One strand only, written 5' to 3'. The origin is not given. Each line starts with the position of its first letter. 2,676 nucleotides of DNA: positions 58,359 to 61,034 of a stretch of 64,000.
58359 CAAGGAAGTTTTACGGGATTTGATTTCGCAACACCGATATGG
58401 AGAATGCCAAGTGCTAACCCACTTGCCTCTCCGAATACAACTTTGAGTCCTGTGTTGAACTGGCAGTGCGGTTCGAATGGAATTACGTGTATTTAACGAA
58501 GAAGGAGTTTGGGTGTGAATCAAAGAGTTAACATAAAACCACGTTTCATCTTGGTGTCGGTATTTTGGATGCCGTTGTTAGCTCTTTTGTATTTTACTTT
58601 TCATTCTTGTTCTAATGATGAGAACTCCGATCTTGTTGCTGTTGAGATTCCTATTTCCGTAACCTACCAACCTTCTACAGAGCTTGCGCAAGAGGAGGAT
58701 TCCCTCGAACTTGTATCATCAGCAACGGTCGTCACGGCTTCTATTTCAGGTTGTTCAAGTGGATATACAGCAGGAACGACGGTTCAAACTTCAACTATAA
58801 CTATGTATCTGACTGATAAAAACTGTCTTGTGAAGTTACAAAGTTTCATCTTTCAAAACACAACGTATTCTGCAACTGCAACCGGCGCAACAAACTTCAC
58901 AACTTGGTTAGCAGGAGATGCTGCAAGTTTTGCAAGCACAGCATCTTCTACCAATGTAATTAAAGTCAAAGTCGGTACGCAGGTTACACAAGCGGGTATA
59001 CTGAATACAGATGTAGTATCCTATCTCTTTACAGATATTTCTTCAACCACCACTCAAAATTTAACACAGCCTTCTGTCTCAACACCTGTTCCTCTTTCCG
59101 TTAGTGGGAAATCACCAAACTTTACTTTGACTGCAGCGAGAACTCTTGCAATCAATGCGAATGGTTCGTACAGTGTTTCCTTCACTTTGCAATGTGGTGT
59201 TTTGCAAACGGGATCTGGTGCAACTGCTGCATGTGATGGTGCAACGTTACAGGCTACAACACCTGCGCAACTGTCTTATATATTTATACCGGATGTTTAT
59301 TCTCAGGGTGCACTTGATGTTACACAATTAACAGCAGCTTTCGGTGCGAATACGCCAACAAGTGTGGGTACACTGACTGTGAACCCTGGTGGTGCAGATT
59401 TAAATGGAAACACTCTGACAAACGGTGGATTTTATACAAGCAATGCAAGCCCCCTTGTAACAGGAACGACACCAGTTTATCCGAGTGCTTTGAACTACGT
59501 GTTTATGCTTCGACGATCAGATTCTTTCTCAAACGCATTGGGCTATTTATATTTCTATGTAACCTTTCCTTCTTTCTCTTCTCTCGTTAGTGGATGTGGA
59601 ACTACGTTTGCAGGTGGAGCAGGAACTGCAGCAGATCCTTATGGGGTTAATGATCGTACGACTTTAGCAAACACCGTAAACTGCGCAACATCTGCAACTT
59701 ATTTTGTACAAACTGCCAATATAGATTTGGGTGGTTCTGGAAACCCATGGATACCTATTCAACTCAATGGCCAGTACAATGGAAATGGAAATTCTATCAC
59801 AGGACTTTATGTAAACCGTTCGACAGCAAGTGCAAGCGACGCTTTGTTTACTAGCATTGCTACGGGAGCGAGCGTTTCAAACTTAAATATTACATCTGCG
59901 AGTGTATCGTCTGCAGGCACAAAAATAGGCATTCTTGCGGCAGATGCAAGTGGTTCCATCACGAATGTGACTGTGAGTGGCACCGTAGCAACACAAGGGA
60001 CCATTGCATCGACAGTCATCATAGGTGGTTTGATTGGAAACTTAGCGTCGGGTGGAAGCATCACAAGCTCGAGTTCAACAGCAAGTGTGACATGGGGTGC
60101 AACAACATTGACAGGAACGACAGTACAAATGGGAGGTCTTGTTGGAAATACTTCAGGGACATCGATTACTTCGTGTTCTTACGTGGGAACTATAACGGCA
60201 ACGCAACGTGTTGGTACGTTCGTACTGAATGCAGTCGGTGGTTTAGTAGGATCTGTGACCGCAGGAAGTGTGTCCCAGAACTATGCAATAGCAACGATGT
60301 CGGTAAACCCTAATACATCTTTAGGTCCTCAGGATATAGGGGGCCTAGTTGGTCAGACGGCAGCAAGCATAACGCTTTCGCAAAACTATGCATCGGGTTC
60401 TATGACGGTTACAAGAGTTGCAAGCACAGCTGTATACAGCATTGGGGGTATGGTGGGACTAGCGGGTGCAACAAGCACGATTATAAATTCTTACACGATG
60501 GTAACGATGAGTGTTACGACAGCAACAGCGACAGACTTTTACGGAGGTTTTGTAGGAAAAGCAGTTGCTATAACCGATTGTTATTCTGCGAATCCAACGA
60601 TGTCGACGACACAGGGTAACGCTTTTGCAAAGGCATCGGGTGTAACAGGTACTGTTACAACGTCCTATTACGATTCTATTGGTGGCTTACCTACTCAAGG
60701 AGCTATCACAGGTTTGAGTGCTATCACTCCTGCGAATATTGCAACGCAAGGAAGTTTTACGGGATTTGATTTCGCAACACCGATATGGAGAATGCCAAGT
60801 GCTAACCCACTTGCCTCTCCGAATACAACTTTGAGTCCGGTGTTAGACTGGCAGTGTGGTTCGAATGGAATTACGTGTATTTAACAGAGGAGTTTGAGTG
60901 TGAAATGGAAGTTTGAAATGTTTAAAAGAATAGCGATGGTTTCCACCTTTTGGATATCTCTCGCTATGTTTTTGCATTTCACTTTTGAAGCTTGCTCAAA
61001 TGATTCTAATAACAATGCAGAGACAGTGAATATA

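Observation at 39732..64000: Tandem array of at least ten paralogous 780-1010 aa GLUG-repeat lipoproteins filling the last 24 kb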

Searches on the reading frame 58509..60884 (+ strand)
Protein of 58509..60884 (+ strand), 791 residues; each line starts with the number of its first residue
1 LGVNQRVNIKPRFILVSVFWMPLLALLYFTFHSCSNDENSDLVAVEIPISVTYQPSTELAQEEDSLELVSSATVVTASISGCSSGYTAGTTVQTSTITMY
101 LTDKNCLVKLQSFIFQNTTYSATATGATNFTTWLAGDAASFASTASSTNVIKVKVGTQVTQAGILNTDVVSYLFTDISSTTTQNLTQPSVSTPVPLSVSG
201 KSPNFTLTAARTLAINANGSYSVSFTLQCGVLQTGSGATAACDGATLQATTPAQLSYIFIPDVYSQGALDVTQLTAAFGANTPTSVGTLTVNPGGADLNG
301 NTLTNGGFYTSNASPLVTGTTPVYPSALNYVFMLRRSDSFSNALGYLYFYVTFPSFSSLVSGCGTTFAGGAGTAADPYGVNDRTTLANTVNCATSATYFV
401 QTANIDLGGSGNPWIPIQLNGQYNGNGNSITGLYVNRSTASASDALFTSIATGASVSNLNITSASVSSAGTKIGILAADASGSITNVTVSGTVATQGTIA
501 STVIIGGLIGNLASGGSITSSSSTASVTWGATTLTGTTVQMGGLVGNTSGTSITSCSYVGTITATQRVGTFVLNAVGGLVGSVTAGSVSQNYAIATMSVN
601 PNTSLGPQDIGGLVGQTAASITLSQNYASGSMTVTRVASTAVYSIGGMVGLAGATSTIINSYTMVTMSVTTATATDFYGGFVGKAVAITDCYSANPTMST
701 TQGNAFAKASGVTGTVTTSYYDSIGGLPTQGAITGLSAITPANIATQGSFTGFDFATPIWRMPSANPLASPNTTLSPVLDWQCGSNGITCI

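Call 5: search_protein_families(library=pfam, proteins=[window:58509-60884:+], max_evalue=0.01)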
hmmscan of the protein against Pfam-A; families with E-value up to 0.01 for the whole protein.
window:58509-60884:+ (791 aa): 1 family
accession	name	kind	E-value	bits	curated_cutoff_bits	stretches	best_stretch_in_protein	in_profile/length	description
PF07581.17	Glug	-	0.00026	21.6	20.5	0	505-528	5-28/28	The GLUG motif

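Call 6: search_protein_families(library=ncbifam, proteins=[window:58509-60884:+], max_evalue=0.01)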
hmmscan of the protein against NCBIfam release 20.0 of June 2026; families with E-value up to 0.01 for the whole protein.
window:58509-60884:+ (791 aa): 1 family
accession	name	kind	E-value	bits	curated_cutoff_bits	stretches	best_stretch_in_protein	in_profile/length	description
NF046017.1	ZmpA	exception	3.3e-09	34.5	3000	2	540-633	986-1077/2052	zinc metalloprotease A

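Call 11: find_homologous_proteins(query=window:58509-60884:+)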
Query window:58509-60884:+ (791 aa): 33 proteins with E <= 0.001 among 8000 candidates.
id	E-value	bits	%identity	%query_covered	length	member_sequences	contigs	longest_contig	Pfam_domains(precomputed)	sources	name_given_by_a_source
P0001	0.0e+0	1643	100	100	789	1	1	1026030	-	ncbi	-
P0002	0.0e+0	1191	74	100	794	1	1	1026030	PF07581.18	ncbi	-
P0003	0.0e+0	1167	77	97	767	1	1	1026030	-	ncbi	-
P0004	0.0e+0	1120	71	100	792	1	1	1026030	-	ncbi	-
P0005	5.1e-196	671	41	97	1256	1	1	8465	PF05342.20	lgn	-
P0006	1.0e-191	657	44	94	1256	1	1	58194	PF05342.20,PF07581.18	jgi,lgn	-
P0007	1.8e-187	643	44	97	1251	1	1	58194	PF07581.18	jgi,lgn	-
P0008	1.3e-184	633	48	99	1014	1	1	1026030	PF07581.18,PF04862.19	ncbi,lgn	-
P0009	4.3e-182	625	48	99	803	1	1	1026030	-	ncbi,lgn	-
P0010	2.8e-170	586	46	100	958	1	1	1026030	PF04862.19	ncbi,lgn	-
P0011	4.5e-163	562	45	99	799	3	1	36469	PF07581.18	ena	-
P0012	7.2e-155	535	42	99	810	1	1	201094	PF07581.18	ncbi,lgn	-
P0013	1.9e-154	534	44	95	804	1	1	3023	-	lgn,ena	-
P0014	2.1e-154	534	45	99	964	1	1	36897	PF04862.19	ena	-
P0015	1.7e-152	527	44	94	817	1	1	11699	-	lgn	-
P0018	4.0e-149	516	45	94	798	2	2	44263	PF05342.20,PF07581.18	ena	-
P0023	4.1e-138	480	36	53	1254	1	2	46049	PF05342.20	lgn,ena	-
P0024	1.8e-134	468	39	52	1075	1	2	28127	PF05342.20,PF07581.18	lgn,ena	-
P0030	1.4e-110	389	34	96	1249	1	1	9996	PF05342.20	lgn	-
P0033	1.0e-11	62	25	50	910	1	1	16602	PF07581.18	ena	-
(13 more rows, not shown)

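Call 14: find_related_loci(query=A1, collection=genome_contigs, flank=10000)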
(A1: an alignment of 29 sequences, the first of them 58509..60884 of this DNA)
Query A1 (791 aa) in genome_contigs; peptide patterns used: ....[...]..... (x = any residue, [..] = any of these).
10 stretches matched a pattern; 1 encode a relative of the query (tblastn E <= 1e-3); 1 distinct loci.
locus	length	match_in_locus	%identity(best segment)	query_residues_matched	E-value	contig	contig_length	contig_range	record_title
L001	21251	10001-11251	37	377-790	2e-49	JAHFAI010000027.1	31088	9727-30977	MAG: Deltaproteobacteria bacterium isolate nzgw171 NODE_1479_length_31089_cov_4.833053, whole genome shotgun sequence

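Call 15: find_encoding_contigs(protein=P0012, flank=10000, max_places=3)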
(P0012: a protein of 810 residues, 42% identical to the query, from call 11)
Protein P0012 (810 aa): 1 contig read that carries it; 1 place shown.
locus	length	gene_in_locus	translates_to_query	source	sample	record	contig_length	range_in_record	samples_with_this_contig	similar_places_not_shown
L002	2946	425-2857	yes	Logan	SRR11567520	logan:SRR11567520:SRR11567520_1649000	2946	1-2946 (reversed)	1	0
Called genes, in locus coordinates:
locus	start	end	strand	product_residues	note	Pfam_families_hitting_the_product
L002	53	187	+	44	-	-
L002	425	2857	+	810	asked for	PF07581:Glug (faint)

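Call 16: find_encoding_contigs(protein=P0001, flank=10000, max_places=3)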
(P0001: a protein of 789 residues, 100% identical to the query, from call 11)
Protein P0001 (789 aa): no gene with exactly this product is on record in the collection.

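Call 17: find_encoding_contigs(protein=P0006, flank=10000, max_places=2)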
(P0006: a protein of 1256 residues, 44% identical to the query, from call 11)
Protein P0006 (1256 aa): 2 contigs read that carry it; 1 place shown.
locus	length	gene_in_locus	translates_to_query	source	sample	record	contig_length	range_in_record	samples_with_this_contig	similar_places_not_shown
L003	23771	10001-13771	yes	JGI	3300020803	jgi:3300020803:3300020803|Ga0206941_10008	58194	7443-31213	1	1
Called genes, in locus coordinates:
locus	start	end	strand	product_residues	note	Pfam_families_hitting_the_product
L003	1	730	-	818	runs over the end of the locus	-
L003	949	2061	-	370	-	-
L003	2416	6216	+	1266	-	PF07581:Glug (faint), PF05342:Peptidase_M26_N (faint)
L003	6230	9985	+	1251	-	PF07581:Glug (faint)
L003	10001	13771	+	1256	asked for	PF05342:Peptidase_M26_N (faint), PF07581:Glug (faint)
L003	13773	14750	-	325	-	PF06271:RDD (faint)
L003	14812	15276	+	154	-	PF00588:SpoU_methylase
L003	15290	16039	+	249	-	PF00106:adh_short, PF01370:Epimerase, PF08659:KR, PF13561:adh_short_C2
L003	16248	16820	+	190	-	-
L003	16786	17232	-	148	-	PF13279:4HBT_2, PF03061:4HBT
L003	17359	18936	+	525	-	PF00082:Peptidase_S8, PF26182:Ig_NUP210_5th (weak), PF26918:Ig_Eae (weak)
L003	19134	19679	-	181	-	PF00127:Copper-bind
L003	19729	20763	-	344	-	PF00108:Thiolase_N (weak), PF08545:ACP_syn_III, PF08541:ACP_syn_III_C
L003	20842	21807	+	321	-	PF01522:Polysacc_deac_1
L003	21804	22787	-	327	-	PF01408:GFO_IDH_MocA, PF02894:GFO_IDH_MocA_C, PF22725:GFO_IDH_MocA_C3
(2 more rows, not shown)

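Call 18: find_encoding_contigs(protein=P0018, flank=10000, max_places=2)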
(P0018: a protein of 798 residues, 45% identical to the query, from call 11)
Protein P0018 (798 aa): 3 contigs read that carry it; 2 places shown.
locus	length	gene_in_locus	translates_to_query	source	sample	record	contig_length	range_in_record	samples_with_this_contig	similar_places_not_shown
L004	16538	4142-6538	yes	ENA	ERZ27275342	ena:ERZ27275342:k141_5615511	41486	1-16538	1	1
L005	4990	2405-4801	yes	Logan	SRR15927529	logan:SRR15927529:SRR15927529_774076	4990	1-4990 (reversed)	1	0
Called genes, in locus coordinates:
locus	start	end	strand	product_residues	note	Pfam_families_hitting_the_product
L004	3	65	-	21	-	?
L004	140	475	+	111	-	-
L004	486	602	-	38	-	-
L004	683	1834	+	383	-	PF01266:DAO (faint), PF01494:FAD_binding_3 (faint), PF03486:HI0933_like, PF07992:Pyr_redox_2 (faint), PF13450:NAD_binding_8 (weak), PF22780:HI0933_like_1st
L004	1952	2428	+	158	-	-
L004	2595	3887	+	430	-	-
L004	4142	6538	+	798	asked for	PF07581:Glug (faint), PF05342:Peptidase_M26_N (faint)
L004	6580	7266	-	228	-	PF01553:Acyltransferase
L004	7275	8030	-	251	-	PF00561:Abhydrolase_1 (weak), PF12146:Hydrolase_4, PF12697:Abhydrolase_6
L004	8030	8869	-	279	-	PF13444:Acetyltransf_5, PF21926:FeeM (weak)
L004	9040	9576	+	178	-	PF00160:Pro_isomerase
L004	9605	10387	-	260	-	PF00215:OMPdecase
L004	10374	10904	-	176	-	PF00156:Pribosyltran (weak)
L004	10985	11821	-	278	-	PF00152:tRNA-synt_2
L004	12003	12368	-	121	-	PF00072:Response_reg, PF03709:OKR_DC_1_N (weak)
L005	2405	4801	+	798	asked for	PF07581:Glug (faint), PF05342:Peptidase_M26_N (faint)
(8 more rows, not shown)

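Call 35: predict_structure(alignment_id=A1)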
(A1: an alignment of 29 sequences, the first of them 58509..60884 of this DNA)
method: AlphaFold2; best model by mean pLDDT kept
length: 791 residues; sequences in the alignment: 29
mean_pLDDT: 82.7   pTM: 0.60
mean pLDDT of the five models: 82.7, 82.0, 81.0, 79.2, 78.5
residues with pLDDT >= 90: 320; 70-90: 340; 50-70: 85; < 50: 46
segments of 3 or more residues with pLDDT < 50: 1-5, 7-10, 35-40, 56-69, 178-185, 357-362
pLDDT, mean of each block of 10 residues (from residue 1): 42 52 73 50 81 58 39 84 79 74 86 87 80 78 79 85 84 63 49 82 86 67 87 82 80 86 81 90 85 81 88 77 68 90 90 57 60 78 91 84 94 93 94 91 94 93 94 96 96 88 93 93 95 75 94 95 79 92 95 95 82 96 95 89 95 94 92 91 94 81 90 92 79 92 87 91 80 79 83 77
secondary structure, 60 per line:
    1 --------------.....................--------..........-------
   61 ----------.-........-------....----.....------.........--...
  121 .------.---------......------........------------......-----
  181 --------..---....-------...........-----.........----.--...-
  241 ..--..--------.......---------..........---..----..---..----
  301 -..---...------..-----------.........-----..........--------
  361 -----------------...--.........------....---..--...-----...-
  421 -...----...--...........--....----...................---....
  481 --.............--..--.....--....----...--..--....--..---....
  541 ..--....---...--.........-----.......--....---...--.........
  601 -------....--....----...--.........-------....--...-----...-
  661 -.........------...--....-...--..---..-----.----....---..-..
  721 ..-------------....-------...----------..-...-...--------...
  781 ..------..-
elements in order (helices of 4 or more, strands of 3 or more residues): H15-35 E44-53 E73-80 E88-91 E96-100 E107-115 E118-121 E138-143 E150-157 E170-175 E194-197 E205-215 E221-229 E255-261 H271-280 E307-309 E329-337 E343-352 E378-380 H383-391 E398-401 E417-419 E422-424 E429-431 E434-444 E447-450 E455-473 E477-480 E483-495 E502-506 E509-512 E517-519 E526-529 E537-542 E545-548 E552-554 E557-565 E571-577 E580-583 E587-589 E592-600 E608-611 E614-617 E622-624 E627-635 E643-646 E649-651 E657-659 E662-670 E677-679 E682-685 E687-689 E719-722 E736-739 E763-765

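Call 39: fold_search(model_id=the predicted structure, library=pdb)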
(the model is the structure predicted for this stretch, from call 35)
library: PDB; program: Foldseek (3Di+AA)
matches with E <= 10: 618; with E <= 0.001: 4
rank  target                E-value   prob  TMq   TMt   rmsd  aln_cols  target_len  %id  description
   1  7uvl_P                1.7e-04  1.00  0.25  0.16  11.5       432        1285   15  IgA1 Protease with IgA1 substrate (released 2022-11-23)
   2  6xja_P                5.2e-04  1.00  0.26  0.17  13.9       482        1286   15  Streptococcus Pneumoniae IgA1 Protease with IgA1 substrate (released 2021-01-20)
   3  6xjb                  5.9e-04  1.00  0.25  0.16  11.1       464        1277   16  IgA1 Protease (released 2020-12-09)
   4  7uvk                  9.3e-04  1.00  0.24  0.16   9.9       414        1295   16  G. haemolysans IgA1 protease (released 2022-11-23)
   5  7jgj_A                4.5e-03  1.00  0.23  0.15   8.8       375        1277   16  IgA1 Protease in complex with neutralizing mAb (released 2020-12-09)
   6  3wwg_A                1.3e-02  0.15  0.11  0.13  22.6       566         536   10  Crystal structure of the N-glycan-deficient variant N448A of isopullulanase complexed with isopanose (released 2014-11-12)
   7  3wwg_B                5.2e-02  0.11  0.10  0.14  22.8       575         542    9  Crystal structure of the N-glycan-deficient variant N448A of isopullulanase complexed with isopanose (released 2014-11-12)
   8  9lr7_B                1.0e-01  0.12  0.07  0.11  21.0       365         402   10  Crystal Structure of the Basal pilin EbpB from Enterococcus faecalis. (released 2025-07-16)
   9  3wwg_C                1.1e-01  0.08  0.12  0.15  24.3       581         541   10  Crystal structure of the N-glycan-deficient variant N448A of isopullulanase complexed with isopanose (released 2014-11-12)
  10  5ijb_C                1.5e-01  0.75  0.11  0.41   8.7       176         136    9  The ligand-free structure of the mouse TLR4/MD-2 complex (released 2016-04-27)
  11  1wmr_A                1.8e-01  0.06  0.10  0.13  23.1       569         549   10  Crystal Structure of Isopullulanase from Aspergillus niger ATCC 9642 (released 2005-07-19)
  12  2o62_A                2.7e-01  0.09  0.07  0.16  19.4       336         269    8  CRYSTAL STRUCTURE OF A PROTEIN WITH UNKNOWN FUNCTION FROM DUF3598 FAMILY (NPUN_R4044) FROM NOSTOC PUNCTIFORME PCC 7310 (released 2007-02-13)
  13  5yvf_C                2.9e-01  0.08  0.07  0.15  18.9       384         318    7  Crystal structure of BFA1 (released 2018-08-08)
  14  3b8y_B                3.0e-01  0.09  0.08  0.17  25.5       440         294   11  Crystal Structure of Pectate Lyase PelI from Erwinia chrysanthemi in complex with tetragalacturonic acid (released 2008-04-29)
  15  3mu3_A                4.2e-01  0.33  0.10  0.34  11.2       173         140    9  Crystal structure of chicken MD-1 complexed with lipid IVa (released 2010-06-09)
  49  4yzq_A                1.2e+00  0.08  0.08  0.23  14.9       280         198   12  C. bescii Family 3 pectate lyase double mutant K108A/Q111N in complex with trigalacturonic acid (released 2015-12-23)
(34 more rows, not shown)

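Call 58: search_protein_families(library=pfam, proteins=[P0005, P0006, P0007, P0030, P0023, P0024], max_evalue=0.01)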
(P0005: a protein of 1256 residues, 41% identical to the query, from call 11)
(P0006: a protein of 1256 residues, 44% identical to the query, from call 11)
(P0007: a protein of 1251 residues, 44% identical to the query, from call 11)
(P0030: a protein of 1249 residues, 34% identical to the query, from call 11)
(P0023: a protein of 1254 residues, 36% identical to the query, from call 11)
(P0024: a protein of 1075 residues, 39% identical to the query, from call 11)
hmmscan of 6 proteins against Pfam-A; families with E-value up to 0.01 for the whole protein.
P0005 (1256 aa): 2 families
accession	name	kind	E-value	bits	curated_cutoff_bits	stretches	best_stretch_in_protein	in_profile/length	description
PF05342.19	Peptidase_M26_N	-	3.9e-09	36.5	27.7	1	864-933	183-250/250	M26 IgA1-specific Metallo-endopeptidase N-terminal region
PF07581.17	Glug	-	0.00042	21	20.5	1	535-559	2-28/28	The GLUG motif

P0006 (1256 aa): 2 families
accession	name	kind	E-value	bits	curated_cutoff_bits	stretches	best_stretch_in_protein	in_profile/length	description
PF07581.17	Glug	-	1.6e-07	31.7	20.5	0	466-489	3-28/28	The GLUG motif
PF05342.19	Peptidase_M26_N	-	1.4e-05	24.9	27.7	0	893-940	203-250/250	M26 IgA1-specific Metallo-endopeptidase N-terminal region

P0007 (1251 aa): 1 family
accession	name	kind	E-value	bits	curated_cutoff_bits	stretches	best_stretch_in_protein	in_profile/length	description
PF07581.17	Glug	-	4.2e-13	49.2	20.5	1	485-507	4-28/28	The GLUG motif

P0030 (1249 aa): 1 family
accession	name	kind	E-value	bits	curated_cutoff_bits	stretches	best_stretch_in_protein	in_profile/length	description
PF05342.19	Peptidase_M26_N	-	9e-10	38.6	27.7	2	431-477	203-250/250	M26 IgA1-specific Metallo-endopeptidase N-terminal region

P0023 (1254 aa): 2 families
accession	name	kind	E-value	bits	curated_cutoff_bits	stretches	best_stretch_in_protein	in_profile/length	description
PF05342.19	Peptidase_M26_N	-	1.6e-05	24.7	27.7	0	435-473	200-236/250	M26 IgA1-specific Metallo-endopeptidase N-terminal region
PF07581.17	Glug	-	3.1e-05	24.5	20.5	1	498-524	2-28/28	The GLUG motif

P0024 (1075 aa): 2 families
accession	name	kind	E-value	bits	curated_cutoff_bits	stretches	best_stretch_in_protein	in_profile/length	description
PF05342.19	Peptidase_M26_N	-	1.1e-07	31.8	27.7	1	681-751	187-250/250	M26 IgA1-specific Metallo-endopeptidase N-terminal region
PF07581.17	Glug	-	2.9e-06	27.8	20.5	2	341-369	4-28/28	The GLUG motif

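Call 60: search_solved_structures(query=A1, max_evalue=1, show_alignments=1)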
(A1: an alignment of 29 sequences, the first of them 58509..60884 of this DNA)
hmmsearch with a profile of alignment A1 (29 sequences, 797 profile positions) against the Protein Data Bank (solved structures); distinct sequences matched with E-value up to 1: 6.
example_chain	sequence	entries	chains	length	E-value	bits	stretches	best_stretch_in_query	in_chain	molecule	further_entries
3n6z_A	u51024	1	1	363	3.5e-14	55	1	358-642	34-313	putative immunoglobulin A1 protease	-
6xjb_A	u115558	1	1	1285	5.2e-14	54.5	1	416-619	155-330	Immunoglobulin A1 protease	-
7jgj_A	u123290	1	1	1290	5.3e-14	54.5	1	416-619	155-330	Immunoglobulin A1 protease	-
6xja_P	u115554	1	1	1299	5.3e-14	54.4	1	416-619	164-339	Immunoglobulin A1 protease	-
7uvl_P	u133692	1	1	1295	3.5e-13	51.7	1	446-669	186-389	LPXTG-motif cell wall anchor domain protein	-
7uvk_A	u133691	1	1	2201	5.9e-13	51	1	446-669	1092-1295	IgA1 Protease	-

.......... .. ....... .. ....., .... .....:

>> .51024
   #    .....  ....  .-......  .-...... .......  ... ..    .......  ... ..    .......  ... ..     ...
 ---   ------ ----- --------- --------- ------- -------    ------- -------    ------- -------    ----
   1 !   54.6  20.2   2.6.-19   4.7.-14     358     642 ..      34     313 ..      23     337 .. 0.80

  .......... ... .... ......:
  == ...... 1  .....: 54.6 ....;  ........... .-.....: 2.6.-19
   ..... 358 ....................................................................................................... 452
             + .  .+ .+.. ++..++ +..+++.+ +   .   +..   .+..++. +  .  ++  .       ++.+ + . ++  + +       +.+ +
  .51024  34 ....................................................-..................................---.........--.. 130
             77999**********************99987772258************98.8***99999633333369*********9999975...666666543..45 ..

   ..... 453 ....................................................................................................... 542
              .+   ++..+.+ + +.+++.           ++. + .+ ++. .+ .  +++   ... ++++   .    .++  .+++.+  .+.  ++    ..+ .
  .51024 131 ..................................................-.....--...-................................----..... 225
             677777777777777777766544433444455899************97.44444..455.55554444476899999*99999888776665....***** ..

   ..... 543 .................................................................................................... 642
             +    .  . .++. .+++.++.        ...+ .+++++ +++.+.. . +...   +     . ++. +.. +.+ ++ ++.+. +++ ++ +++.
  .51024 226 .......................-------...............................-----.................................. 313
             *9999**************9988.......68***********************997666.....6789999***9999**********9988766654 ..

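Call 70: search_protein_families(library=padloc, proteins=[window:58509-60884:+], max_evalue=0.01)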
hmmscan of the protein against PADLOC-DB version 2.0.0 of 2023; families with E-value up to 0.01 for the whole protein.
window:58509-60884:+ (791 aa): 0 families

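Call 74: search_protein_families(library=phrogs, proteins=[window:58509-60884:+], max_evalue=0.01)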
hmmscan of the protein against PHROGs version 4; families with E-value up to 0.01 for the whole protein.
window:58509-60884:+ (791 aa): 0 families
